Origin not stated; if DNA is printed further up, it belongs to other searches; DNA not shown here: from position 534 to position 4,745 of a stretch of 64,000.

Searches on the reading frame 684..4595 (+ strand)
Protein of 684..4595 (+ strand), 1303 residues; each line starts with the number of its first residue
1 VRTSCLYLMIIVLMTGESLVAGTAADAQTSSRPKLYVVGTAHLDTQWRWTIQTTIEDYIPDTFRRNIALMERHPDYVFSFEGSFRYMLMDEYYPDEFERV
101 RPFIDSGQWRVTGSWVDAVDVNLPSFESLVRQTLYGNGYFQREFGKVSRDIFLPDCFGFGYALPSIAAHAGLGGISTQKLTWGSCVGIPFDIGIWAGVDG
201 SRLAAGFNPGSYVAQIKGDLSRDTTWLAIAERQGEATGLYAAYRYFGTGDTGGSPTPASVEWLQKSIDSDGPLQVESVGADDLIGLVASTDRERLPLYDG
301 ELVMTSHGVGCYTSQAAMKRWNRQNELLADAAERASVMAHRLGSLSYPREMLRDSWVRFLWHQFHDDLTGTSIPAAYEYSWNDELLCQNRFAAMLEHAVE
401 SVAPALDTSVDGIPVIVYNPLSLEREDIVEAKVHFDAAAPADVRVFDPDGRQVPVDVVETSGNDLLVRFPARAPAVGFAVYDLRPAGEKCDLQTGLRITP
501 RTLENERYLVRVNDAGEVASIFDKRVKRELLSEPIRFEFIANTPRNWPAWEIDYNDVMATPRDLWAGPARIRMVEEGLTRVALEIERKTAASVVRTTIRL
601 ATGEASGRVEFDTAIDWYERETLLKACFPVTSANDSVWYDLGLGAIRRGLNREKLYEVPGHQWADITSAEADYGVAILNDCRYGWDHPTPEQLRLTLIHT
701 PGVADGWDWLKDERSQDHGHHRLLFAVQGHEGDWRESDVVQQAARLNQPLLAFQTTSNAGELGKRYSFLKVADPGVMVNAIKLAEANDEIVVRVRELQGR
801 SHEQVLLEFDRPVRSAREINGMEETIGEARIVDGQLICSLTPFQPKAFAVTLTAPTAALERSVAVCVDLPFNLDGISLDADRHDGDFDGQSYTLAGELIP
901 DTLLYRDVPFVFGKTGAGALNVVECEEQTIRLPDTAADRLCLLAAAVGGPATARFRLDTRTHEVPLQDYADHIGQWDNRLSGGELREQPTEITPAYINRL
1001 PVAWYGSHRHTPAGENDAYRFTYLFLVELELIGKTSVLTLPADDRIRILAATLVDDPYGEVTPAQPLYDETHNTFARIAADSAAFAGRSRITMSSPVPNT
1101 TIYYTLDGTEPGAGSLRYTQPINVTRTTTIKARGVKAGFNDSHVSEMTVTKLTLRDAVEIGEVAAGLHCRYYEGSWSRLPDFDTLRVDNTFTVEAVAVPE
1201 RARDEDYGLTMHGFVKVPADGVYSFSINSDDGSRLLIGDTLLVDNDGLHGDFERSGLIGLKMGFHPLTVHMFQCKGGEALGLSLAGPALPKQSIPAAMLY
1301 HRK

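Call 46: search_protein_families(library=ncbifam, proteins=[window:684-4595:+], max_evalue=0.00001)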
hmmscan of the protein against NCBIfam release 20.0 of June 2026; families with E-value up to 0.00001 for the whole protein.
window:684-4595:+ (1303 aa): 1 family
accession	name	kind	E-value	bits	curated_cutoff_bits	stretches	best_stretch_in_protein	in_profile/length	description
NF007331.0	PRK09819.1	equivalog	4.2e-22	77.8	1138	1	34-212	5-180/885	mannosylglycerate hydrolase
